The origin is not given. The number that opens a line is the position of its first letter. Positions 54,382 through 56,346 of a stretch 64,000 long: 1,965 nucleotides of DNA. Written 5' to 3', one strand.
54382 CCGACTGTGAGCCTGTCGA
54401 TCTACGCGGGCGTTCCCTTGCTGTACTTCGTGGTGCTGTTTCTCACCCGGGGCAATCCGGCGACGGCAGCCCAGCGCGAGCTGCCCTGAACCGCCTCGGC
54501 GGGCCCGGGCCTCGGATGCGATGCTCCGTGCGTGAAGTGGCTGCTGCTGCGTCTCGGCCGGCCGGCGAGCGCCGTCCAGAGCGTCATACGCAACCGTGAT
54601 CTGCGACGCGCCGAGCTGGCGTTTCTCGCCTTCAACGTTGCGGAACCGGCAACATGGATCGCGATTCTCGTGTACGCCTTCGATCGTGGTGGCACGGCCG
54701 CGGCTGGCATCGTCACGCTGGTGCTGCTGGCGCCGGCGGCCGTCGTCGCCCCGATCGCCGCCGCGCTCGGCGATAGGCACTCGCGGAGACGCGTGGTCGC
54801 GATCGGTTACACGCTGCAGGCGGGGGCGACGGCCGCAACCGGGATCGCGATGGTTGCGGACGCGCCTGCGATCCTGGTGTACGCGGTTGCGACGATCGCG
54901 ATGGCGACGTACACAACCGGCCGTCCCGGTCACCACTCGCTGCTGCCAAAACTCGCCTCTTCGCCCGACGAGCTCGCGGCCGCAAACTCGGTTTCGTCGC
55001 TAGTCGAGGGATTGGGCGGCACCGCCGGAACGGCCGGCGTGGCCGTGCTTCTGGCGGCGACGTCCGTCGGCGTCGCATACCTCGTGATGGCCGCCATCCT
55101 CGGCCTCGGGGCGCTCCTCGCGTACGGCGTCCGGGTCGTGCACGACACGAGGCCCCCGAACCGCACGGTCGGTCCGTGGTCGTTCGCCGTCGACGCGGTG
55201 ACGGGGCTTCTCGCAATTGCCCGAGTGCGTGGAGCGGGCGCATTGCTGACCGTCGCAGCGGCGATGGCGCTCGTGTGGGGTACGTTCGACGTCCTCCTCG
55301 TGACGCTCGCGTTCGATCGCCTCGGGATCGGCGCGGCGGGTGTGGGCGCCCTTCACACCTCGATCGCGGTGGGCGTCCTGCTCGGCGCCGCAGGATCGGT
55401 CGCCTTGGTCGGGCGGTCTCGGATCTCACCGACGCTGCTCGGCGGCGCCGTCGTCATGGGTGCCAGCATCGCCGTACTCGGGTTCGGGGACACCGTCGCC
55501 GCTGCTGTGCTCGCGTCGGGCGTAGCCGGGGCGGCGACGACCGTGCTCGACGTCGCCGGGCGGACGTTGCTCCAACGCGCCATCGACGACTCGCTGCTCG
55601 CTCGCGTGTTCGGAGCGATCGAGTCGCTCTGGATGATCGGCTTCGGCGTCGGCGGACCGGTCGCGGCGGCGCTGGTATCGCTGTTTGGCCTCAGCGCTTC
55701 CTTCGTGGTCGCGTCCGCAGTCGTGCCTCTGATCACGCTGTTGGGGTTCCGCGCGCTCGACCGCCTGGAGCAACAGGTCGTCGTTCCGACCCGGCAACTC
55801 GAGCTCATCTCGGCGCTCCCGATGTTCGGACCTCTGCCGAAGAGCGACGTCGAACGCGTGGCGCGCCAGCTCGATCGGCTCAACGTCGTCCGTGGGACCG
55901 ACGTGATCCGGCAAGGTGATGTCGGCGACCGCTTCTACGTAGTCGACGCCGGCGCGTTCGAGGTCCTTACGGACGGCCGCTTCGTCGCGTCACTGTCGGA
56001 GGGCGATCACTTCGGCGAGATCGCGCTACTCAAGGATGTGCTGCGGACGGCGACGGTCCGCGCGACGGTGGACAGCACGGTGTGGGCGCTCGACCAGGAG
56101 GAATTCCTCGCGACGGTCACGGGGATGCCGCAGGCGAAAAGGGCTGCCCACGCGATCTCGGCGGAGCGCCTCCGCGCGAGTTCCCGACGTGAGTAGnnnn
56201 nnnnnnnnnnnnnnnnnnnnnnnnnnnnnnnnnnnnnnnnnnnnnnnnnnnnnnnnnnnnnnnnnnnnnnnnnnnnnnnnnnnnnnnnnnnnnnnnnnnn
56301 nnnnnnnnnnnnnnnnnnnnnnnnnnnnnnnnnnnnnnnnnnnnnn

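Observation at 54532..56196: MFS transporter carrying its own cyclic-nucleotide receiver domain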

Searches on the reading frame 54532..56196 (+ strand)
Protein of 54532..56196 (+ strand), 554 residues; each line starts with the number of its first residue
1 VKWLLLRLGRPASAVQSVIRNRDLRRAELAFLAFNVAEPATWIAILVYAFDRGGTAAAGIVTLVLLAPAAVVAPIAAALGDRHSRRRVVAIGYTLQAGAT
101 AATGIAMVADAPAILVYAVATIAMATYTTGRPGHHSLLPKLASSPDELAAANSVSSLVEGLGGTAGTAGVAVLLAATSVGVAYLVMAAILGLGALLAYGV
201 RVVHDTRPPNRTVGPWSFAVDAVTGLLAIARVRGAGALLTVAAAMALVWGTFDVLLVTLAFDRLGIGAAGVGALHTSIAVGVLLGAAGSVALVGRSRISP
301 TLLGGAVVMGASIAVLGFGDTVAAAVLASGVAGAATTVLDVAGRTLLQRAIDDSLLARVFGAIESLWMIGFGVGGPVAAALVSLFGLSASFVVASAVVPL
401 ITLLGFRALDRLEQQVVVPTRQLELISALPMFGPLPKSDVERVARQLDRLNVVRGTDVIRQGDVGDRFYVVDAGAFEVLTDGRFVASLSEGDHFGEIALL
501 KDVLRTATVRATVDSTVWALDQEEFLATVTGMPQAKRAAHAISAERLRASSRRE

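Call 3: search_protein_families(library=pfam, proteins=[window:54532-56196:+], max_evalue=0.01)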
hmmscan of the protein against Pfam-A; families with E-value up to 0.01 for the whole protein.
window:54532-56196:+ (554 aa): 2 families
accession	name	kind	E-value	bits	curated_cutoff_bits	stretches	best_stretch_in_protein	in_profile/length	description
PF00027.35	cNMP_binding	-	1.2e-17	64.1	27.5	1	452-527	4-84/89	Cyclic nucleotide-binding domain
PF07690.21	MFS_1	-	1.5e-17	64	33.4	2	41-290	15-256/347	Major Facilitator Superfamily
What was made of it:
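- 54532..56196 (+): Whole gene: MFS transporter with a C-terminal cyclic-nucleotide-binding domain (554 aa, GTG start, stop at 56194-56196). Pfam MFS_1 plus cNMP_binding (call 3).
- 55783..56193 (+): Cyclic-nucleotide-binding domain, residues 418-554: N-terminal helices, 8-strand beta-roll at 448-521, then helices B and C. Pfam cNMP_binding (call 3).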

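Call 4: search_protein_families(library=ncbifam, proteins=[window:54532-56196:+], max_evalue=0.01)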
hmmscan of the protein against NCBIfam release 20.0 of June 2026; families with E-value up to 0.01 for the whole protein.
window:54532-56196:+ (554 aa): 10 families
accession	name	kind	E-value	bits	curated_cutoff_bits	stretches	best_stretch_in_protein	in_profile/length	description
TIGR00900.1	2A0121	subfamily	2.3e-25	89.7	319.6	1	38-386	15-364/364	H+ Antiporter protein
NF058543.1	ActPatMycb56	equivalog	1.9e-12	46.7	460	1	431-546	3-121/317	acetyltransferase Pat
NF007792.0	PRK10489.1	equivalog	1.1e-08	34.5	324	1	76-414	72-407/419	enterobactin transporter EntS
TIGR03896.1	cyc_nuc_ocin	subfamily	2.2e-08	33.8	161.05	1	425-530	139-249/317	bacteriocin-type transport-associated protein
NF041163.2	encap_f2b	equivalog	1.9e-06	27.3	400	1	415-546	65-200/450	family 2B encapsulin nanocompartment shell protein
NF008732.0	PRK11753.1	equivalog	3.6e-05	23.3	266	1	439-553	15-135/214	cAMP-activated global transcriptional regulator CRP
NF012178.0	tet_MFS_V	exception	0.00043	19.5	640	1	43-406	31-395/409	tetracycline efflux MFS transporter Tet(V)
NF041056.1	ryptide_ex_MFS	equivalog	0.00065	18.9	575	1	312-407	292-386/392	ryptide export MFS transporter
NF006386.0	PRK08633.1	equivalog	0.0027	15.4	1221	1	57-398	48-399/1147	acyl-[ACP]--phospholipid O-acyltransferase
TIGR00694.1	thiM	equivalog_domain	0.0034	16.9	256.4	1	468-543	153-223/249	hydroxyethylthiazole kinase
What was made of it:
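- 54604..55743 (+): 12-helix MFS core, residues 25-404. TIGR00900 match over residues 38-386 (call 4).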

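Call 5: find_homologous_proteins(query=window:54532-56193:+, max_evalue=0.00001)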
Query window:54532-56193:+ (554 aa): 2607 proteins with E <= 0.00001 among 8000 candidates; the best 120 are listed.
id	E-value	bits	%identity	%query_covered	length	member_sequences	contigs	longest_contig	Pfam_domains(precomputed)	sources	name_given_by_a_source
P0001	0.0e+0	1117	99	100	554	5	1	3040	PF00027.36,PF07690.22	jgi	jgi:MFS family permease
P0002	9.2e-251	851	75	100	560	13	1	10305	PF00027.36,PF07690.22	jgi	jgi:Cyclic nucleotide-binding domain/Major Facilitator Superfamily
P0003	6.0e-217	740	66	99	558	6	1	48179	PF00027.36,PF07690.22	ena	-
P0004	4.1e-214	730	66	98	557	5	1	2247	PF00027.36,PF07690.22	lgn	-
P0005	2.1e-207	708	65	100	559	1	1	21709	PF00027.36,PF07690.22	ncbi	-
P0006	1.1e-201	689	62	99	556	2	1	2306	PF00027.36,PF07690.22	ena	-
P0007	6.8e-197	673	62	99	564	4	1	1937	PF00027.36,PF07690.22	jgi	-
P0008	4.6e-196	671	61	99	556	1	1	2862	PF00027.36,PF07690.22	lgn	-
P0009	9.1e-193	660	61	100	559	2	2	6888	PF00027.36,PF07690.22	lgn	-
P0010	2.1e-192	659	76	78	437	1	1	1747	PF00027.36,PF07690.22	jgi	jgi:hypothetical protein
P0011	2.6e-182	625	60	99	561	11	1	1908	PF00027.36,PF07690.22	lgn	-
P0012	1.2e-181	623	60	96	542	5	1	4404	PF00027.36,PF07690.22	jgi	jgi:hypothetical protein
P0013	4.2e-178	611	56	100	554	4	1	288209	PF00027.36,PF07690.22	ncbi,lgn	ncbi:MAG: MFS transporter [Actinomycetota bacterium]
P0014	7.2e-178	611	60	97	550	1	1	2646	PF00027.36,PF07690.22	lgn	-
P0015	1.3e-176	606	58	99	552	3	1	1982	PF00027.36,PF07690.22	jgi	jgi:MFS family permease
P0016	2.2e-176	606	59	97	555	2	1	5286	PF00027.36,PF07690.22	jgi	jgi:hypothetical protein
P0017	2.3e-175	602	60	95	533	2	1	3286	PF00027.36,PF07690.22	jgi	jgi:MFS family permease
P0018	6.9e-174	597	57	99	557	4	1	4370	PF00027.36,PF07690.22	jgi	jgi:hypothetical protein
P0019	1.1e-172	593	56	99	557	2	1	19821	PF00027.36,PF07690.22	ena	-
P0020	1.9e-171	589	57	99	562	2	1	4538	PF00027.36,PF07690.22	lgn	-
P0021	2.2e-167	576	56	97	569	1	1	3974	PF00027.36,PF07690.22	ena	-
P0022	2.9e-167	576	56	99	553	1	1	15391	PF00027.36,PF07690.22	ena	-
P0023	3.3e-166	572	55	100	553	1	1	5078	PF00027.36,PF07690.22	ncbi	ncbi:MAG TPA: MFS transporter [Actinomycetota bacterium]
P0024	1.1e-165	570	56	98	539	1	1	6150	PF00027.36,PF07690.22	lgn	-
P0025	3.0e-165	569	56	99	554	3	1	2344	PF00027.36,PF07690.22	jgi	-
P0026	6.5e-165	568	55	99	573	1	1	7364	PF00027.36,PF07690.22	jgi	jgi:hypothetical protein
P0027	3.2e-164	566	55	98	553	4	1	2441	PF00027.36,PF07690.22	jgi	jgi:predicted MFS family arabinose efflux permease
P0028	8.5e-163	561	54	99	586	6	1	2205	PF00027.36,PF07690.22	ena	-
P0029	4.6e-162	558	55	98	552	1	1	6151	PF00027.36,PF07690.22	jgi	jgi:MFS family permease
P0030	5.8e-159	548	55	98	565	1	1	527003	PF00027.36,PF07690.22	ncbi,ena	-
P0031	6.6e-158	545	54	99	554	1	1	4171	PF00027.36,PF07690.22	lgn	-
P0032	8.3e-158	544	52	99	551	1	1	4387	PF00027.36,PF07690.22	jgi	-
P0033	1.2e-157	544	52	99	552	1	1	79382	PF00027.36,PF07690.22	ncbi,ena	-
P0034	2.1e-157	543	54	98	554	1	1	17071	PF00027.36,PF07690.22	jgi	jgi:Cyclic nucleotide-binding domain/Major Facilitator Superfamily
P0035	2.6e-157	543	54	98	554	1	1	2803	PF00027.36,PF07690.22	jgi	jgi:hypothetical protein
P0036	2.7e-157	543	53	99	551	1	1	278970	PF00027.36,PF07690.22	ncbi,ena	-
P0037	3.0e-157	543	52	99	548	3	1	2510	PF05977.20,PF00027.36,PF07690.22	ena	-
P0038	3.5e-157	542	56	95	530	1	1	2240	PF00027.36,PF07690.22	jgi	jgi:hypothetical protein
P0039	5.6e-157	542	53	99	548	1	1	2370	PF00027.36,PF07690.22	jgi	-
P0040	8.7e-157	541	51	99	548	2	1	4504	PF00027.36,PF07690.22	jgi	jgi:MFS family permease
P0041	1.9e-156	540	53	99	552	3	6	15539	PF00027.36,PF07690.22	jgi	-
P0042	4.8e-156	539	53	100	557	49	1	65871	PF00027.36,PF07690.22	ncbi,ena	-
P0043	5.9e-156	538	53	99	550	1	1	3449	PF00027.36,PF07690.22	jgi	jgi:MFS family permease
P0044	6.4e-156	538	53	99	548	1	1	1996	PF00027.36,PF07690.22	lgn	-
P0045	1.0e-155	538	51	100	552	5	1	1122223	PF00027.36,PF07690.22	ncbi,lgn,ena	-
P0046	1.1e-155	537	53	99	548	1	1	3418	PF00027.36,PF07690.22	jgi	-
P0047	1.3e-155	537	53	99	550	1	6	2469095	PF00027.36,PF07690.22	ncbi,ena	-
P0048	2.8e-155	536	53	99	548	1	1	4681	PF00027.36,PF07690.22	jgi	-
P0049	3.4e-155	536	54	99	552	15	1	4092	PF00027.36,PF07690.22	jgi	jgi:MFS family permease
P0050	3.5e-155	536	52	99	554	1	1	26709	PF00027.36,PF07690.22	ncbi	ncbi:MAG: cyclic nucleotide-binding domain-containing protein [Actinomycetota bacterium]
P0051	3.8e-155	536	53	98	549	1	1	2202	PF00027.36,PF07690.22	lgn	-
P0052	3.9e-155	536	53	99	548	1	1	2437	PF00027.36,PF07690.22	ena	-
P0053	4.1e-155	536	52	99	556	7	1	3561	PF00027.36,PF07690.22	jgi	-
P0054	4.8e-155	535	53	99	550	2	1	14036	PF00027.36,PF07690.22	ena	-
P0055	6.7e-155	535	53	99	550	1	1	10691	PF00027.36,PF07690.22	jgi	jgi:MFS family permease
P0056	6.9e-155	535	53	99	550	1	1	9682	PF00027.36,PF07690.22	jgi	jgi:MFS family permease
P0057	8.2e-155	535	53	99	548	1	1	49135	PF00027.36,PF07690.22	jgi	jgi:MFS family permease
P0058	8.4e-155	535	53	99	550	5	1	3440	PF00027.36,PF07690.22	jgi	jgi:MFS family permease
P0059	1.3e-154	534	53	99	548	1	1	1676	PF00027.36,PF07690.22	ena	-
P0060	1.4e-154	534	51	100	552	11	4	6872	PF00027.36,PF07690.22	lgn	-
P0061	2.5e-154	533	53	97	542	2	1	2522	PF00027.36,PF07690.22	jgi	jgi:MFS family permease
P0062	2.5e-154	533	52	99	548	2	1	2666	PF00027.36,PF07690.22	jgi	jgi:MFS family permease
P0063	2.7e-154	533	52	99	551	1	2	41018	PF00027.36,PF07690.22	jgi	jgi:MFS family permease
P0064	4.6e-154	532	52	99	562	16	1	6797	PF00027.36,PF07690.22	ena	-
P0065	4.7e-154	532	53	99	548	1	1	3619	PF00027.36,PF07690.22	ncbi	-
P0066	4.7e-154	532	53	99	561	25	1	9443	PF00027.36,PF07690.22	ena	-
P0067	6.1e-154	532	51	99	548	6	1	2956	PF00027.36,PF07690.22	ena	-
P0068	6.2e-154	532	53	99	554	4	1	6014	PF00027.36,PF07690.22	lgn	-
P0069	7.8e-154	531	53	99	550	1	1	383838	PF00027.36,PF07690.22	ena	-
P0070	8.0e-154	531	54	100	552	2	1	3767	PF00027.36,PF07690.22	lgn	-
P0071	8.1e-154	531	53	99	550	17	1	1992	PF00027.36,PF07690.22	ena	-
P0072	8.6e-154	531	53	99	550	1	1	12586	PF00027.36,PF07690.22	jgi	jgi:MFS family permease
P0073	1.1e-153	531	52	99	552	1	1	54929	PF00027.36,PF07690.22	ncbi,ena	-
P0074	1.4e-153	530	55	95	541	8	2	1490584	PF00027.36,PF07690.22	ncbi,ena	-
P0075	1.4e-153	530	52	99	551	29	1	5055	PF00027.36,PF07690.22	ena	-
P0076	1.6e-153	530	51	99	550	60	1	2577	PF00027.36,PF07690.22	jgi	-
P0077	1.7e-153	530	51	99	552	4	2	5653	PF00027.36,PF07690.22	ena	-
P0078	2.8e-153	529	52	99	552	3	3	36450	PF00027.36,PF07690.22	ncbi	ncbi:MAG: cyclic nucleotide-binding domain-containing protein [Actinomycetota bacterium]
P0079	3.4e-153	529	53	99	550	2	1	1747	PF00027.36,PF07690.22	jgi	jgi:MFS family permease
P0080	3.5e-153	529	75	61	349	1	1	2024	PF00027.36,PF07690.22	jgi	jgi:hypothetical protein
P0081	4.2e-153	529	51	100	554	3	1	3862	PF00027.36,PF07690.22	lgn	-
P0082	1.1e-152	528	51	100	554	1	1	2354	PF00027.36,PF07690.22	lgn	-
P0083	1.3e-152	527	54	96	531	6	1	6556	PF00027.36,PF07690.22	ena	-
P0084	1.3e-152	527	50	99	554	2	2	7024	PF00027.36,PF07690.22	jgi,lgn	jgi:Na+/melibiose symporter-like transporter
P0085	1.8e-152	527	53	99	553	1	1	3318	PF00027.36,PF07690.22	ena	-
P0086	2.6e-152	526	51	99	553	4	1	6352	PF00027.36,PF07690.22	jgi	-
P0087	6.0e-152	525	51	100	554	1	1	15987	PF00027.36,PF07690.22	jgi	-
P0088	6.6e-152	525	50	99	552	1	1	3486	PF00027.36,PF07690.22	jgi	jgi:hypothetical protein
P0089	7.0e-152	525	53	99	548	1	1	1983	PF00027.36,PF07690.22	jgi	jgi:MFS family permease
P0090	9.7e-152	524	51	100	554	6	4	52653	PF00027.36,PF07690.22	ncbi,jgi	jgi:MFS family permease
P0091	2.5e-151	523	51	99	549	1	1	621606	PF00027.36,PF07690.22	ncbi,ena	-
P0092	2.8e-151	523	54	94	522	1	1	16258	PF00027.36,PF07690.22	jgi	jgi:MFS family permease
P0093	3.1e-151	523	53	96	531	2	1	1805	PF00027.36,PF07690.22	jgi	-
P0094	3.7e-151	522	52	95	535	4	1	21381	PF00027.36,PF07690.22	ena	-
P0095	7.1e-151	522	53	96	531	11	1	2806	PF00027.36,PF07690.22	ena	-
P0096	9.6e-151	521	51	99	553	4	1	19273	PF00027.36,PF07690.22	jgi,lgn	jgi:MFS family permease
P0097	1.2e-150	521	50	100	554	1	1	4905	PF00027.36,PF07690.22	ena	-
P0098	2.4e-150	520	51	97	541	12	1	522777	PF00027.36,PF07690.22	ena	-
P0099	2.6e-150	520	52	100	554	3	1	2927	PF00027.36,PF07690.22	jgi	jgi:MFS family permease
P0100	2.8e-150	520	52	99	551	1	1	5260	PF00027.36,PF07690.22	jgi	jgi:MFS family permease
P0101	3.5e-150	519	50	99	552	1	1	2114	PF13347.13,PF00027.36,PF07690.22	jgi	jgi:predicted MFS family arabinose efflux permease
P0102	5.0e-150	519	50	99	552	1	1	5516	PF13347.13,PF00027.36,PF07690.22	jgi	jgi:MFS family permease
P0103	5.1e-150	519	51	97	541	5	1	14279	PF00027.36,PF07690.22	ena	-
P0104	6.4e-150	518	50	99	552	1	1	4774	PF13347.13,PF00027.36,PF07690.22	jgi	jgi:MFS family permease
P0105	1.1e-149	518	51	99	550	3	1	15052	PF00027.36,PF07690.22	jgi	jgi:MFS family permease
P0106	1.4e-149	517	51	100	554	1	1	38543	PF00027.36,PF07690.22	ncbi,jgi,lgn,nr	ncbi:MAG TPA: MFS transporter [Actinomycetota bacterium]|jgi:MFS family permease|nr:MFS transporter 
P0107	1.5e-149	517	52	97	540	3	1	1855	PF00027.36,PF07690.22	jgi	-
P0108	1.5e-149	517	50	99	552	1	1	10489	PF13347.13,PF00027.36,PF07690.22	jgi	jgi:MFS family permease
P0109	1.5e-149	517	50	99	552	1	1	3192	PF13347.13,PF00027.36,PF07690.22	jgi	jgi:MFS family permease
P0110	1.6e-149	517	50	99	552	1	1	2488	PF13347.13,PF00027.36,PF07690.22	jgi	jgi:MFS family permease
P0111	2.0e-149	517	50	99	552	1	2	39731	PF13347.13,PF00027.36,PF07690.22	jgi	jgi:MFS family permease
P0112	2.4e-149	517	51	100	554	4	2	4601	PF00027.36,PF07690.22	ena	-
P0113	3.4e-149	516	51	100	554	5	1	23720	PF00027.36,PF07690.22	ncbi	ncbi:MAG: MFS transporter [Actinomycetota bacterium]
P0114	3.8e-149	516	50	97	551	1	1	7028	PF00027.36,PF07690.22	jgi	jgi:MFS family permease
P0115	4.3e-149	516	51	99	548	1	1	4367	PF00027.36,PF07690.22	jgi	jgi:MFS family permease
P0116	4.7e-149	516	50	99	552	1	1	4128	PF00027.36,PF07690.22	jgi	jgi:MFS family permease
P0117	8.0e-149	515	51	96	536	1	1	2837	PF00027.36,PF07690.22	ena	-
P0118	2.2e-148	513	50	99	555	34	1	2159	PF00027.36,PF07690.22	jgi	jgi:MFS family permease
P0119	2.3e-148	513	62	77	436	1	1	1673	PF00027.36,PF07690.22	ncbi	-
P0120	8.1e-148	511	51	99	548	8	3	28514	PF00027.36,PF07690.22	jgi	jgi:hypothetical protein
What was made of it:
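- Checked: Homologues align from residue 1 at the same length (P0001 99% identity, 554 aa; P0002 75%, 100% coverage; call 5), which supports the start codon.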

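Call 17: find_related_loci(query=A1, collection=genome_contigs, flank=6000)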
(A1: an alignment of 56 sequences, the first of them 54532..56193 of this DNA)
Query A1 (554 aa) in genome_contigs; peptide patterns used: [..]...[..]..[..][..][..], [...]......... (x = any residue, [..] = any of these).
600 stretches matched a pattern (row limit reached: there are more); 545 encode a relative of the query (tblastn E <= 1e-3); the best 80 are kept; 80 distinct loci.
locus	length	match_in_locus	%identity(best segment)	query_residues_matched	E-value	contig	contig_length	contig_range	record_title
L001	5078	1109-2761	55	1-552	3e-164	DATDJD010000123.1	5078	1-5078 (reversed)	MAG TPA_asm: Actinomycetota bacterium isolate SMAG_U321 k141_167246, whole genome shotgun sequence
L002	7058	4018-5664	52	1-550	1e-156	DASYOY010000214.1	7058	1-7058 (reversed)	MAG TPA_asm: Actinomycetota bacterium isolate SMAG_U4442 k141_316914, whole genome shotgun sequence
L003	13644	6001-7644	53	1-549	5e-156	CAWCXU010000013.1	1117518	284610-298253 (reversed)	MAG: uncultured Actinomycetes bacterium isolate MFD07639.bin.1.66 genome assembly, contig: contig_5671, whole genome sho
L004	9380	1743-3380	52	1-548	1e-155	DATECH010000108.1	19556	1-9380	MAG TPA_asm: Actinomycetota bacterium isolate SMAG_U8266 k141_2107928, whole genome shotgun sequence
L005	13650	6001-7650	51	1-552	6e-155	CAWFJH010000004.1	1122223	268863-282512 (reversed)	MAG: uncultured Actinomycetes bacterium isolate MFD02242.bin.2.325 genome assembly, contig: contig_5329, whole genome sh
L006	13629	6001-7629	53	4-548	2e-150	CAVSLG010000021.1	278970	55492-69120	MAG: uncultured Actinomycetes bacterium isolate MFD05176.bin.2.78 genome assembly, contig: contig_47748, whole genome sh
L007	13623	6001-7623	53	6-548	3e-146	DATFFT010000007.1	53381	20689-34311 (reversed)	MAG TPA_asm: Actinomycetota bacterium isolate SMAG_U8643 k141_1525356, whole genome shotgun sequence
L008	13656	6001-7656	54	1-550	1e-145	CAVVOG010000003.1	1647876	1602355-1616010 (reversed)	MAG: uncultured Actinomycetes bacterium isolate MFD09779.bin.1.329 genome assembly, contig: contig_6740, whole genome sh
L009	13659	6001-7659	52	1-554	4e-149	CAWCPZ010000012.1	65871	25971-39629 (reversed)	MAG: uncultured Actinomycetes bacterium isolate MFD05176.bin.1.125 genome assembly, contig: contig_74182, whole genome s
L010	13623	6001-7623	53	6-548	5e-144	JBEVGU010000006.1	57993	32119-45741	MAG: Actinomycetota bacterium isolate T2R5BO.18.metabat2 T2R5BO.18.metabat2_k133_4536, whole genome shotgun sequence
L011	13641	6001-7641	46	1-548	9e-129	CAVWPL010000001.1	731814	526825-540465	MAG: uncultured Actinomycetes bacterium isolate MFD00962.bin.2.106 genome assembly, contig: contig_133682, whole genome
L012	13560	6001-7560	43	9-533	7e-106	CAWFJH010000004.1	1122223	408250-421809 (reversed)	MAG: uncultured Actinomycetes bacterium isolate MFD02242.bin.2.325 genome assembly, contig: contig_5329, whole genome sh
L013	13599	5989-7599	42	7-548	1e-102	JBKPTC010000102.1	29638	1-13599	MAG: bacterium isolate GS_EKS_MAG_00006 GS_EKS_000003932053, whole genome shotgun sequence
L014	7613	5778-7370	40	14-547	5e-101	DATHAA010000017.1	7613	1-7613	MAG TPA_asm: Gaiellaceae bacterium isolate SMAG_U10678 k141_999906, whole genome shotgun sequence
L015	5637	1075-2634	40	9-533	3e-101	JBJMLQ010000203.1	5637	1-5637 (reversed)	MAG: Actinomycetota bacterium isolate H1_18_all_fractions_metab_conc_61_70_18 k255_6813457, whole genome shotgun sequenc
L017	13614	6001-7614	43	7-547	9e-100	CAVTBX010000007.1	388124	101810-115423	MAG: uncultured Actinomycetes bacterium isolate MFD02360.bin.1.235 genome assembly, contig: contig_21425, whole genome s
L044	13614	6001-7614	39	7-547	2e-87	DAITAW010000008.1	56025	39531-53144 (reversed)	MAG TPA_asm: Gaiellaceae bacterium isolate CTOTU41511 NODE_338_length_56025_cov_13.202716, whole genome shotgun sequence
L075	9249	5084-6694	38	7-547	7e-82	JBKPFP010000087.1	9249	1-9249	MAG: Actinomycetota bacterium isolate HAY_GM_MAG_00018 HAY_GM_000000002613, whole genome shotgun sequence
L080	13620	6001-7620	37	7-550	7e-81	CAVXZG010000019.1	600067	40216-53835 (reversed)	MAG: uncultured Actinomycetes bacterium isolate MFD09126.bin.2.61 genome assembly, contig: contig_87, whole genome shotg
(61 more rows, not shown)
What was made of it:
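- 80 genomic loci encode the same continuous protein (call 17).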
